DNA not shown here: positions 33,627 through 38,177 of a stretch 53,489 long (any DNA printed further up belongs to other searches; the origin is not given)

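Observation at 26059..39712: Three copies of a conserved module: a roughly 75-nt cis-element with 21-bp-spaced direct repeats followed by a micro-ORF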

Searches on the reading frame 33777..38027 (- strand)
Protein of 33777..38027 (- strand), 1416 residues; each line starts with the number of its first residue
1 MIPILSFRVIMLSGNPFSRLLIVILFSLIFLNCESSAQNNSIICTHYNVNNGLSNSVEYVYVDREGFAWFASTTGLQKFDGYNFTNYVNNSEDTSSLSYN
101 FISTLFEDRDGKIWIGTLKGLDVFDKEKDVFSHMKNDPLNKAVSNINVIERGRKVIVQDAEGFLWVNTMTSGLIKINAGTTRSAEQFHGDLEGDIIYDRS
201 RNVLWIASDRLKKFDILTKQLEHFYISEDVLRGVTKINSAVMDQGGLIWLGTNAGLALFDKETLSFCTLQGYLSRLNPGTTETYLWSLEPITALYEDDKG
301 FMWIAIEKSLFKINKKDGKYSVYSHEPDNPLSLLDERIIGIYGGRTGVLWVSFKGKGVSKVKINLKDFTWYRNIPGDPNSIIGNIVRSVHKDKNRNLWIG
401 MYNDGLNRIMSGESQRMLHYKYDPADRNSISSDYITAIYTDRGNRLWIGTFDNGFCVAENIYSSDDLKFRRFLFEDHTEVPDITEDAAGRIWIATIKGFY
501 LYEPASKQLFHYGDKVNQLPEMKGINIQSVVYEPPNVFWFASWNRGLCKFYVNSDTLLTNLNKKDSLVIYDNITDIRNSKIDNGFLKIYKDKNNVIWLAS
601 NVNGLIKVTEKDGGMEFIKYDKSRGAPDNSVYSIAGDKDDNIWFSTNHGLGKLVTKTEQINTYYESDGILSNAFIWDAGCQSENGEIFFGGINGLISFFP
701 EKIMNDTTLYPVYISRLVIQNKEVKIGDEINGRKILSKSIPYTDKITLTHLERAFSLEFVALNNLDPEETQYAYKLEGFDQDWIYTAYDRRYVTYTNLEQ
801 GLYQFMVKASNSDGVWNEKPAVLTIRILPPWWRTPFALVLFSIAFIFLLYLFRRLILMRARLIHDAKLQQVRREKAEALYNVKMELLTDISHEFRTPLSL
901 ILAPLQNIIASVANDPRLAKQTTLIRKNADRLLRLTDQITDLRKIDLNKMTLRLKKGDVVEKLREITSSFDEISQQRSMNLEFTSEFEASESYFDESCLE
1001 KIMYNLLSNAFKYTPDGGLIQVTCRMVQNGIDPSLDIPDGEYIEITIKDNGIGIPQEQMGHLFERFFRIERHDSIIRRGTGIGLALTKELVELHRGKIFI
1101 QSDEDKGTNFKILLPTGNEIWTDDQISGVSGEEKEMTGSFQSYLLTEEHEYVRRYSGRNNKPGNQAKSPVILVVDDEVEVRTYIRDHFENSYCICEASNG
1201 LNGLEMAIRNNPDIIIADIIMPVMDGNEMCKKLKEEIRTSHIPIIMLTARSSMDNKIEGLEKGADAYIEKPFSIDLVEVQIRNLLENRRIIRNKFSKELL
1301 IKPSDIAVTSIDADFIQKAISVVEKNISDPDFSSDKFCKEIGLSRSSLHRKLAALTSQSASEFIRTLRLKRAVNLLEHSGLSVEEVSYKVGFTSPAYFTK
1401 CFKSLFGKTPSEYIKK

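Call 6: search_protein_families(library=pfam, proteins=[window:33777-38027:-])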
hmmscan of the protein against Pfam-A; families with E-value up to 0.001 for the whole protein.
window:33777-38027:- (1416 aa): 7 families
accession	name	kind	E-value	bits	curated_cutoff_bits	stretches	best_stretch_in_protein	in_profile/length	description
PF07494.17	Reg_prop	-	1.9e-35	116.7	20.4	2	96-117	1-22/24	Two component regulator propeller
PF02518.31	HATPase_c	-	5.8e-25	88.3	26.4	1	995-1116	2-109/111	Histidine kinase-, DNA gyrase B-, and HSP90-like ATPase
PF00072.30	Response_reg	-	1.3e-23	83.8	30.2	1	1171-1276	1-105/111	Response regulator receiver domain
PF12833.13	HTH_18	-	9.3e-21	74.4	33.6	1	1338-1415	2-79/80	Helix-turn-helix domain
PF07495.19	Y_Y_Y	-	3.4e-17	62.5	26.6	1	764-828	2-65/65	Y_Y_Y domain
PF00165.29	HTH_AraC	-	2.1e-14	53.7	26.6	1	1376-1415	1-42/42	Bacterial regulatory helix-turn-helix proteins, AraC family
PF00512.31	HisKA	-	1.3e-09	38.4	26.9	1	883-946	2-64/66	His Kinase A (phospho-acceptor) domain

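Call 24: find_homologous_proteins(query=window:33777-38027:-, max_evalue=1e-100)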
Query window:33777-38027:- (1416 aa): 4574 proteins with E <= 1e-100 among 8000 candidates; the best 120 are listed.
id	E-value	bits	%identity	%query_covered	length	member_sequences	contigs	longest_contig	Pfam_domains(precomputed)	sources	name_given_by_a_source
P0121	0.0e+0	3244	100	100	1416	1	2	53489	PF12833.14,PF07495.20,PF07494.18,PF02518.32,PF00512.32,PF00165.30,PF00072.31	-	-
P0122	0.0e+0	2795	86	100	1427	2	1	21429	PF12833.14,PF07495.20,PF07494.18,PF02518.32,PF00512.32,PF00165.30,PF00072.31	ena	-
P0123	0.0e+0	2747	85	99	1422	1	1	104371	PF12833.14,PF07495.20,PF07494.18,PF02518.32,PF00512.32,PF00165.30,PF00072.31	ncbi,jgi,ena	-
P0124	0.0e+0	2743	85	99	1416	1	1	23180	PF12833.14,PF07495.20,PF07494.18,PF02518.32,PF00512.32,PF00165.30,PF00072.31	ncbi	-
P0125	0.0e+0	2337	72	98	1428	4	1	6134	PF12833.14,PF07495.20,PF07494.18,PF02518.32,PF00512.32,PF00165.30,PF00072.31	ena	-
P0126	0.0e+0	2334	72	99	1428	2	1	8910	PF12833.14,PF07495.20,PF07494.18,PF02518.32,PF00512.32,PF00165.30,PF00072.31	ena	-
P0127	0.0e+0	2254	70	99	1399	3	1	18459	PF12833.14,PF07495.20,PF07494.18,PF02518.32,PF00512.32,PF00165.30,PF00072.31,PF08450.19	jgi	-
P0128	0.0e+0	2233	69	99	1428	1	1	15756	PF12833.14,PF07495.20,PF07494.18,PF02518.32,PF00512.32,PF00165.30,PF00072.31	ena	-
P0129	0.0e+0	2232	69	98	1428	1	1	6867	PF12833.14,PF07495.20,PF07494.18,PF02518.32,PF00512.32,PF00165.30,PF00072.31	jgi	jgi:signal transduction histidine kinase/ligand-binding sensor domain-containing protein/AraC-like D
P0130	0.0e+0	2217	69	99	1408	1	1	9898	PF12833.14,PF07495.20,PF07494.18,PF02518.32,PF00512.32,PF00165.30,PF00072.31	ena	-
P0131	0.0e+0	2215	69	98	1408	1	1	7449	PF12833.14,PF07495.20,PF07494.18,PF02518.32,PF00512.32,PF00165.30,PF00072.31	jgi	jgi:signal transduction histidine kinase/ligand-binding sensor domain-containing protein/AraC-like D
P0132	0.0e+0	2193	68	99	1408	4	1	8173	PF12833.14,PF07495.20,PF07494.18,PF02518.32,PF00512.32,PF00165.30,PF00072.31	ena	-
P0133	0.0e+0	2175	67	99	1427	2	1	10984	PF12833.14,PF07495.20,PF07494.18,PF02518.32,PF00512.32,PF00165.30,PF00072.31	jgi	jgi:signal transduction histidine kinase/ligand-binding sensor domain-containing protein/CheY-like c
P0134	0.0e+0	2171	67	99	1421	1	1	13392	PF12833.14,PF07495.20,PF07494.18,PF02518.32,PF00512.32,PF00165.30,PF00072.31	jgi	jgi:signal transduction histidine kinase/ligand-binding sensor domain-containing protein/AraC-like D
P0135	0.0e+0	2171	66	99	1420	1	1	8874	PF12833.14,PF07495.20,PF07494.18,PF02518.32,PF00512.32,PF00165.30,PF00072.31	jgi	jgi:signal transduction histidine kinase/ligand-binding sensor domain-containing protein/AraC-like D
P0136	0.0e+0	2168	67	99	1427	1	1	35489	PF12833.14,PF07495.20,PF07494.18,PF02518.32,PF00512.32,PF00165.30,PF00072.31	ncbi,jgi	jgi:signal transduction histidine kinase/ligand-binding sensor domain-containing protein/AraC-like D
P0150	0.0e+0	2066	65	95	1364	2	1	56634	PF12833.14,PF07495.20,PF07494.18,PF02518.32,PF00512.32,PF00165.30,PF00072.31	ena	-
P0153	0.0e+0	1655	53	98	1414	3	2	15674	PF12833.14,PF07495.20,PF07494.18,PF02518.32,PF00512.32,PF00165.30,PF00072.31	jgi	jgi:signal transduction histidine kinase/ligand-binding sensor domain-containing protein/AraC-like D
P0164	0.0e+0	1485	49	99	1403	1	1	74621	PF12833.14,PF07495.20,PF07494.18,PF02518.32,PF00512.32,PF00165.30,PF00072.31,PF08450.19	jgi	jgi:signal transduction histidine kinase/ligand-binding sensor domain-containing protein/DNA-binding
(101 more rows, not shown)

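Call 25: find_encoding_contigs(protein=P0123, flank=10000, max_places=1)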
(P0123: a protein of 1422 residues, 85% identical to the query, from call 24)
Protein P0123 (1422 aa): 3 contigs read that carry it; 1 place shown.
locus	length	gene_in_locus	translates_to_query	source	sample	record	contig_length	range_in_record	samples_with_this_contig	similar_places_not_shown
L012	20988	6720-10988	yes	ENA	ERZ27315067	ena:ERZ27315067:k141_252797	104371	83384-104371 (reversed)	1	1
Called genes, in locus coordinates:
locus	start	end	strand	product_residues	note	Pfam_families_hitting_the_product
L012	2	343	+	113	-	?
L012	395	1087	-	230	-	-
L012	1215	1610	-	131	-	PF10861:DUF2784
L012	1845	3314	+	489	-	PF28492:Beta_helix_4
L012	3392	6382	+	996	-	PF13620:CarboxypepD_reg, PF13715:CarbopepD_reg_2, PF07715:Plug, PF00593:TonB_dep_Rec_b-barrel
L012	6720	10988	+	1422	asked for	PF07494:Reg_prop (faint), PF07495:Y_Y_Y, PF00512:HisKA, PF02518:HATPase_c, PF00072:Response_reg, PF12833:HTH_18, PF00165:HTH_AraC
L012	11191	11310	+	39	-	-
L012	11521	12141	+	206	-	-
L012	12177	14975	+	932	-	PF02837:Glyco_hydro_2_N, PF22666:Glyco_hydro_2_N2 (weak), PF00703:Glyco_hydro_2, PF02836:Glyco_hydro_2_C, PF16355:DUF4982, PF18565:Glyco_hydro2_C5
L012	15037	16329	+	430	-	PF00144:Beta-lactamase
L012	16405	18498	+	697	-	PF02449:Glyco_hydro_42, PF08532:Glyco_hydro_42M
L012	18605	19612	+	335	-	PF00903:Glyoxalase (faint), PF13669:Glyoxalase_4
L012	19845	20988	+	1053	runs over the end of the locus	PF13620:CarboxypepD_reg, PF13715:CarbopepD_reg_2, PF07715:Plug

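Call 26: find_encoding_contigs(protein=P0122, flank=10000, max_places=1)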
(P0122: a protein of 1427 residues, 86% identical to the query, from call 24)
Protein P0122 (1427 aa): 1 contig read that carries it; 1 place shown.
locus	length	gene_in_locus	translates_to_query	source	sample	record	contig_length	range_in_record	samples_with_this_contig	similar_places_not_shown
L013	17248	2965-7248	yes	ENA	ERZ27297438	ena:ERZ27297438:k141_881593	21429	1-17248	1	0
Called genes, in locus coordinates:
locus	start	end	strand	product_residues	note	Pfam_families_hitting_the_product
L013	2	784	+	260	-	?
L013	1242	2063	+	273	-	-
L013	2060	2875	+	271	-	PF08843:AbiEii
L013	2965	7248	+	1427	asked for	PF07494:Reg_prop (faint), PF07495:Y_Y_Y, PF00512:HisKA, PF02518:HATPase_c, PF00072:Response_reg, PF12833:HTH_18, PF00165:HTH_AraC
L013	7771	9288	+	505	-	PF00884:Sulfatase, PF01663:Phosphodiest, PF16347:SGSH_C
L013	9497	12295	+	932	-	PF02837:Glyco_hydro_2_N, PF22666:Glyco_hydro_2_N2, PF00703:Glyco_hydro_2, PF02836:Glyco_hydro_2_C, PF16355:DUF4982, PF18565:Glyco_hydro2_C5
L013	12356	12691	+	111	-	PF00144:Beta-lactamase (weak)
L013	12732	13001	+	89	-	-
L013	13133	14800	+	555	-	PF00474:SSF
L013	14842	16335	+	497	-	PF02610:AraA_N, PF24856:AraA_central, PF11762:Arabinose_Iso_C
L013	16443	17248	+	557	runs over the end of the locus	PF00370:FGGY_N (weak), PF02782:FGGY_C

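Call 27: find_encoding_contigs(protein=P0127, flank=10000, max_places=1)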
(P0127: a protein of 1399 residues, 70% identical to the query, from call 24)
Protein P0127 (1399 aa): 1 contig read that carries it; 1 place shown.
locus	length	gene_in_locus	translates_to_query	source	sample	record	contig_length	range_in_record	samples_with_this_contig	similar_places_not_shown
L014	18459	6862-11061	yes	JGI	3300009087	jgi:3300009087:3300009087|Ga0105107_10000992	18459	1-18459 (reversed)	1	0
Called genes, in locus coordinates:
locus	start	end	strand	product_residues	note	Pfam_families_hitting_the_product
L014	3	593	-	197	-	?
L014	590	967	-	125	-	PF03965:Penicillinase_R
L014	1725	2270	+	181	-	PF11322:DUF3124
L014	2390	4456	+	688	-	PF07556:DUF1538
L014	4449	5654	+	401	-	-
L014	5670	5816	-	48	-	-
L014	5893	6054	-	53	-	-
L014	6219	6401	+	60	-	-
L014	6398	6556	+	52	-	-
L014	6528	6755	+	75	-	PF08843:AbiEii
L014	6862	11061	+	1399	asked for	PF07494:Reg_prop (faint), PF08450:SGL (faint), PF07495:Y_Y_Y, PF00512:HisKA, PF02518:HATPase_c, PF00072:Response_reg, PF12833:HTH_18, PF00165:HTH_AraC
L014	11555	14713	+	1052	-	PF13620:CarboxypepD_reg, PF13715:CarbopepD_reg_2, PF07715:Plug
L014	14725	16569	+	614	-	PF14322:SusD-like_3, PF07980:SusD_RagB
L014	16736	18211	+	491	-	PF22848:ASD1_dom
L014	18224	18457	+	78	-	?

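Call 28: find_encoding_contigs(protein=P0136, flank=10000, max_places=1)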
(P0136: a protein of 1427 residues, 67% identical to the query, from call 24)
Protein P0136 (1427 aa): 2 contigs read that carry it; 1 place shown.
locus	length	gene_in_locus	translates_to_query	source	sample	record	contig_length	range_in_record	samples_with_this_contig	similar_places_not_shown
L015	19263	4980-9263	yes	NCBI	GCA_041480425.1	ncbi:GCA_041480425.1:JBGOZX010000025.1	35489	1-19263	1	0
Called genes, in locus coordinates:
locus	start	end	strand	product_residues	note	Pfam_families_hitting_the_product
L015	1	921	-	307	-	?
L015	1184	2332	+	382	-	PF03137:OATP (faint), PF07690:MFS_1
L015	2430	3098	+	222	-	PF02607:B12-binding_2, PF02310:B12-binding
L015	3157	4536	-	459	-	PF07470:Glyco_hydro_88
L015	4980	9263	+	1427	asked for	PF07494:Reg_prop (faint), PF07495:Y_Y_Y, PF00512:HisKA, PF02518:HATPase_c, PF00072:Response_reg, PF12833:HTH_18, PF00165:HTH_AraC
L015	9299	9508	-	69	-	-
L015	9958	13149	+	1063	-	PF13620:CarboxypepD_reg, PF13715:CarbopepD_reg_2, PF07715:Plug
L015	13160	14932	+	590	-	PF14322:SusD-like_3, PF07980:SusD_RagB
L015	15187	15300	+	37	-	-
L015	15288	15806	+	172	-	-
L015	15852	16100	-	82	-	-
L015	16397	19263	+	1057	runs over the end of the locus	PF13620:CarboxypepD_reg, PF13715:CarbopepD_reg_2, PF07715:Plug, PF00593:TonB_dep_Rec_b-barrel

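Call 32: find_related_loci(query=window:33777-38027:-, collection=metagenome_contigs, flank=10000)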
Query window:33777-38027:- (1416 aa) in metagenome_contigs; peptide patterns used: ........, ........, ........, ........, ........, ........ (x = any residue, [..] = any of these).
147 stretches matched a pattern; 128 encode a relative of the query (tblastn E <= 1e-3); the best 80 are kept; 80 distinct loci.
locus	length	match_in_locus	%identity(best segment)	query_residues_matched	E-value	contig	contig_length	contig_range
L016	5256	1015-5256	72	1-1410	0e+0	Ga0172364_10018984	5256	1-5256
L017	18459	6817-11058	69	7-1416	0e+0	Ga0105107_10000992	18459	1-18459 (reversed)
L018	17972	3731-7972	69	7-1416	0e+0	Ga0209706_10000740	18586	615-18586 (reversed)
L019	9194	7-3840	72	46-1416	0e+0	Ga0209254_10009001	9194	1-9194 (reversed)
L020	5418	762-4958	65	19-1413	0e+0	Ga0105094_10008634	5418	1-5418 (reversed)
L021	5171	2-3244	67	54-1413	0e+0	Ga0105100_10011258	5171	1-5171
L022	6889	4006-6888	66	36-996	0e+0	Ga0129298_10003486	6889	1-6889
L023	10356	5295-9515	32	4-1416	0e+0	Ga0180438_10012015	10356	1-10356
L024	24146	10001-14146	31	37-1416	0e+0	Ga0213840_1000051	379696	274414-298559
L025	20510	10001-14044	31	21-1416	0e+0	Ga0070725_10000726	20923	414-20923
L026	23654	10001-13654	34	21-1415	0e+0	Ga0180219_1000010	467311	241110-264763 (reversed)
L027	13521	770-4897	30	19-1416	0e+0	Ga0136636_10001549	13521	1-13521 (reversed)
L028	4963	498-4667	30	19-1416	0e+0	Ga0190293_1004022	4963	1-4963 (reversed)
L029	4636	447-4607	29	24-1416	3e-180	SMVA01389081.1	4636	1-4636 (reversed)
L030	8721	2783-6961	32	23-1416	1e-172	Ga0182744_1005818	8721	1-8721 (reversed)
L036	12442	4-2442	35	92-1416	1e-143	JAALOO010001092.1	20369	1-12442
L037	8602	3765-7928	33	53-1416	9e-142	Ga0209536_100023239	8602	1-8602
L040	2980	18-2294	34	649-1416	9e-133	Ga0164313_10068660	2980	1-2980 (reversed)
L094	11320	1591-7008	24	48-1416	9e-69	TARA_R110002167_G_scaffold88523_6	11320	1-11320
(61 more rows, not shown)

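Call 61: find_encoding_contigs(protein=P0150, flank=10000, max_places=1)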
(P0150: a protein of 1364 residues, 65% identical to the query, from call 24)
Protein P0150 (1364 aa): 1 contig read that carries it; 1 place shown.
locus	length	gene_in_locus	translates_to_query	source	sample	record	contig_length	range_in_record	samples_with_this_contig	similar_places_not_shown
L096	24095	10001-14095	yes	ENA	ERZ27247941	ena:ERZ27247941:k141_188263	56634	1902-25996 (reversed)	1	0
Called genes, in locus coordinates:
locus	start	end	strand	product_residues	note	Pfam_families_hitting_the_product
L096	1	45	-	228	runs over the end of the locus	PF00072:Response_reg, PF00486:Trans_reg_C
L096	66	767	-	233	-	PF01895:PhoU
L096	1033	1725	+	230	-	-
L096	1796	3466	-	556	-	PF03349:Toluene_X (faint), PF13505:OMP_b-brl (faint)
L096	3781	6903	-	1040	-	PF17132:Glyco_hydro_106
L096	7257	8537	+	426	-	PF00144:Beta-lactamase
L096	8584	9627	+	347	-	PF06439:3keto-disac_hyd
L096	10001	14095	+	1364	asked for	PF07494:Reg_prop (faint), PF07495:Y_Y_Y, PF00512:HisKA, PF02518:HATPase_c, PF00072:Response_reg, PF12833:HTH_18, PF00165:HTH_AraC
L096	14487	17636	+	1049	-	PF13620:CarboxypepD_reg, PF13715:CarbopepD_reg_2, PF07715:Plug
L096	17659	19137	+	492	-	PF14322:SusD-like_3 (faint), PF07980:SusD_RagB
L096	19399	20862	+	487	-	PF22848:ASD1_dom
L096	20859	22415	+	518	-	PF13229:Beta_helix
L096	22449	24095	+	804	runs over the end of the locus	PF02837:Glyco_hydro_2_N, PF22666:Glyco_hydro_2_N2 (faint), PF00703:Glyco_hydro_2, PF02836:Glyco_hydro_2_C, PF16355:DUF4982, PF18565:Glyco_hydro2_C5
